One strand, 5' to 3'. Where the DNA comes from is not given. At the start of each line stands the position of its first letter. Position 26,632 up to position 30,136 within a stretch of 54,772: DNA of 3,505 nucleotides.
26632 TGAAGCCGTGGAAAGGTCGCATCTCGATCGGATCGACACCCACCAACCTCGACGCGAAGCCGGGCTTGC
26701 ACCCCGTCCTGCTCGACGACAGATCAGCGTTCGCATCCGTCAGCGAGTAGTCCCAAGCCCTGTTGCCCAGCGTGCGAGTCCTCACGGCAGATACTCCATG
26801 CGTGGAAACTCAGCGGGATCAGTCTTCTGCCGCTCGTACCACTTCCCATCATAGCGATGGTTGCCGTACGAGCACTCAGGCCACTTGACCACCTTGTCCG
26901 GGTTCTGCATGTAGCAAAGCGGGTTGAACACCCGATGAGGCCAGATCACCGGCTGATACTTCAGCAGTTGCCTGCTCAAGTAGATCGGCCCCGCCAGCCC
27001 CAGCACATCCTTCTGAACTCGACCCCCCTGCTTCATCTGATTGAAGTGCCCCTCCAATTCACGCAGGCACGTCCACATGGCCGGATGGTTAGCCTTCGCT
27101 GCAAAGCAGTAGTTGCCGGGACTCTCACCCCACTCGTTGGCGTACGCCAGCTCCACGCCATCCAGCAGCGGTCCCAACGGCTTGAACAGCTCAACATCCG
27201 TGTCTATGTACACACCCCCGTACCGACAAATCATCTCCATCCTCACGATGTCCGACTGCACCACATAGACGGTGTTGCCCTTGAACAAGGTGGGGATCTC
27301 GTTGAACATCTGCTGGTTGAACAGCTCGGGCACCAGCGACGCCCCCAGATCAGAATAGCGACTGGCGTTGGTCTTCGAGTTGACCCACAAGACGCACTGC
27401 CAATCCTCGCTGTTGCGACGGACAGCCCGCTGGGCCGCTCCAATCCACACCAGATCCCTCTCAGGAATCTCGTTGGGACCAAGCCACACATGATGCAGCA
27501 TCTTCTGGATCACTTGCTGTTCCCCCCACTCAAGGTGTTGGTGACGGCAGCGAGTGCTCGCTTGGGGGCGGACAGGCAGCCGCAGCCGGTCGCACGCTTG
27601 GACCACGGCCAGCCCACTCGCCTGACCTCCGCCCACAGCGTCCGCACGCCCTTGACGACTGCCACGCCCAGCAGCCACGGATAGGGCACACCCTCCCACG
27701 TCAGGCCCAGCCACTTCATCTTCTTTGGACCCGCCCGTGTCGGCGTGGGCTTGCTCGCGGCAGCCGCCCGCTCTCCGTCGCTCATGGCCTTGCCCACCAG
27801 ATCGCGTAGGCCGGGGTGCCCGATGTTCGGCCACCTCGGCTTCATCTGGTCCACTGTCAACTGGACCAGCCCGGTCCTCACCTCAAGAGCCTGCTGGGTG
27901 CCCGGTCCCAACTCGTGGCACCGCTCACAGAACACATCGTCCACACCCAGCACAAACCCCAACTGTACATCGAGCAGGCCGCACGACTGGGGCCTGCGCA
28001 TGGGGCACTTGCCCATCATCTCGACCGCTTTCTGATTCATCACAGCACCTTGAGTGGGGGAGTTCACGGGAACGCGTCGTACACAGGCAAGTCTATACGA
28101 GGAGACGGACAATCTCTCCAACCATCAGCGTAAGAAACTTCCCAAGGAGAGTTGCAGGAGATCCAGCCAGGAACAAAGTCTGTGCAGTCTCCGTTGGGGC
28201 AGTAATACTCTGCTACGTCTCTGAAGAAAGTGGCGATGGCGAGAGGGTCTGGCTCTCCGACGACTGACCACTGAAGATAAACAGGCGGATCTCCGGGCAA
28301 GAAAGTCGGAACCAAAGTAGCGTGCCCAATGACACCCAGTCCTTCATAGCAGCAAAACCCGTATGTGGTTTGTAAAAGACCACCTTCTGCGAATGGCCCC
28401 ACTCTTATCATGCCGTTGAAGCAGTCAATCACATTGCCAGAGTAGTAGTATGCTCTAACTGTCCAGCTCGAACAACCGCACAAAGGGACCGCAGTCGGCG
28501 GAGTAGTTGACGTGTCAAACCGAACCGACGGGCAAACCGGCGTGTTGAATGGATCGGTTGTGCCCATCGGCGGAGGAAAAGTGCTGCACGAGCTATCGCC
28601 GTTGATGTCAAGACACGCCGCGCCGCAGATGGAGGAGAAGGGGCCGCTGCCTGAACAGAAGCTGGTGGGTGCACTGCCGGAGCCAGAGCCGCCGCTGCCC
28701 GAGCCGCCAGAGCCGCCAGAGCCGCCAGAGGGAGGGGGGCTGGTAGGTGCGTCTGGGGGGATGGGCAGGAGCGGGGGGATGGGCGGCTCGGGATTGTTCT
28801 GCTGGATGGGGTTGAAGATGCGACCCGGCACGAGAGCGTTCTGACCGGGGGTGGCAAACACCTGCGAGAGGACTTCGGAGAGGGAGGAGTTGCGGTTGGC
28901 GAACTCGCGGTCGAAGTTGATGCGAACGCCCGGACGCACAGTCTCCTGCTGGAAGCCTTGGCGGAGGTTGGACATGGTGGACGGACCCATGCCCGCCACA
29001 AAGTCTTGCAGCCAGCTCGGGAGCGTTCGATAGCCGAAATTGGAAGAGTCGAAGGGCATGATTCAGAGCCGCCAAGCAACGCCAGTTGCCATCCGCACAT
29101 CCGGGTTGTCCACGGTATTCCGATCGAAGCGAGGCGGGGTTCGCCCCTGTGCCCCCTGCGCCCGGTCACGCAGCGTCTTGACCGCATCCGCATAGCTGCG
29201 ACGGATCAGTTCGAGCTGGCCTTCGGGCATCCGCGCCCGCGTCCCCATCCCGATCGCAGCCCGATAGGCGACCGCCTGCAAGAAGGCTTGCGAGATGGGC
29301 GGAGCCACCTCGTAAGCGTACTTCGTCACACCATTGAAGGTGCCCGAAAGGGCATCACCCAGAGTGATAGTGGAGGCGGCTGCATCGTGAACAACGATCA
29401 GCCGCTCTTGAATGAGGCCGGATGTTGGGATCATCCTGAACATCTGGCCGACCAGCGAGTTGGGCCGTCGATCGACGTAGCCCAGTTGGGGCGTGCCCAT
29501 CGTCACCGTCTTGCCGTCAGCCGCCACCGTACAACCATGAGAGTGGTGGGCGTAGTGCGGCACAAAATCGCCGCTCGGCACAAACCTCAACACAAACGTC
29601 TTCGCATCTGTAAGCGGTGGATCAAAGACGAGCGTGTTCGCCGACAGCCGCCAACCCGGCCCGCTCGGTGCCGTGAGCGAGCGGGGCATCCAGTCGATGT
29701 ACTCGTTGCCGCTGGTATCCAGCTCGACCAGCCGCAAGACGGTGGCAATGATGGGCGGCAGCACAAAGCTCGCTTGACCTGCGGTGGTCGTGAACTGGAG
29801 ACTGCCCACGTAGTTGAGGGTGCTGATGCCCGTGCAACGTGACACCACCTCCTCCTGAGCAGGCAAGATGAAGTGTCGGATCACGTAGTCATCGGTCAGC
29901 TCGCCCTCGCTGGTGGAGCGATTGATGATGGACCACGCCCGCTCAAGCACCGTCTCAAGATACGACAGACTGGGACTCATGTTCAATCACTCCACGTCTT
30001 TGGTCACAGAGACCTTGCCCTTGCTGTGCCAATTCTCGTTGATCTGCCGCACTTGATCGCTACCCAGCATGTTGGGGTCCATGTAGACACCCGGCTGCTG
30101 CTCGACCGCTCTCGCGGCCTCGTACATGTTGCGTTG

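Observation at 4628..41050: Every reverse copy of the repeat has a nearby upstream forward partner, giving seven convergent inverted pairs that mostly enclose a start codon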

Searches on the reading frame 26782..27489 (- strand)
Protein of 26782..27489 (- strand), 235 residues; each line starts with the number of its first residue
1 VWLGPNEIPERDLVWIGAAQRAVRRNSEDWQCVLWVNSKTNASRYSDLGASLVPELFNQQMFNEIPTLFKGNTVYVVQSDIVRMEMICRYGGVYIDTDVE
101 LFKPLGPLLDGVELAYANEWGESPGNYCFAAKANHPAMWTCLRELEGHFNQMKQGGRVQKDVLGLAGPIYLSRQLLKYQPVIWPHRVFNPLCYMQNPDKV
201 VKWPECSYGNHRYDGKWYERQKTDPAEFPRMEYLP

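Call 76: search_protein_families(library=pfam, proteins=[window:26782-27489:-], max_evalue=0.01)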
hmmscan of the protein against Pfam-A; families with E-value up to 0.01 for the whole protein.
window:26782-27489:- (235 aa): 3 families
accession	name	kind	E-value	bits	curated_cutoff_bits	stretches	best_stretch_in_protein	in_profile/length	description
PF04488.21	Gly_transf_sug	-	7.2e-12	46.3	23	1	20-109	8-87/93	Glycosyltransferase sugar-binding region containing DXD motif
PF05704.18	Caps_synth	-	0.00092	19.1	24.5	1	75-105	110-140/278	Capsular polysaccharide synthesis protein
PF12919.13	TcdA_TcdB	-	0.004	16.9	23.6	1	78-99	173-194/382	TcdA/TcdB catalytic glycosyltransferase domain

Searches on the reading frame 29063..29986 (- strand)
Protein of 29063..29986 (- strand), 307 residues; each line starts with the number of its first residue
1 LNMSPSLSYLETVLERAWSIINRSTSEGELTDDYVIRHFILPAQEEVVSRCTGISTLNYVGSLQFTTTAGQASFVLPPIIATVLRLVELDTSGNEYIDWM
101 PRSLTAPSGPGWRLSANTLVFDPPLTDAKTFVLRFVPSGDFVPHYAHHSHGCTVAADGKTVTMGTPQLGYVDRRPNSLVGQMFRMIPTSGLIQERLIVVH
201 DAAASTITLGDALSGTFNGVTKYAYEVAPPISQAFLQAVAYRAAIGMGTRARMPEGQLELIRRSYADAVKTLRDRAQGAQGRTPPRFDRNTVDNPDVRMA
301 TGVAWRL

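Call 77: search_protein_families(library=pfam, proteins=[window:29063-29986:-], max_evalue=0.01)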
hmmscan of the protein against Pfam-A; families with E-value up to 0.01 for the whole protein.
window:29063-29986:- (307 aa): 1 family
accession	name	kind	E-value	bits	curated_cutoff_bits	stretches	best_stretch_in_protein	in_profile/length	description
PF24175.2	SU10_adaptor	-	0.005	17.7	27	0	21-133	14-119/194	SU10 adaptor protein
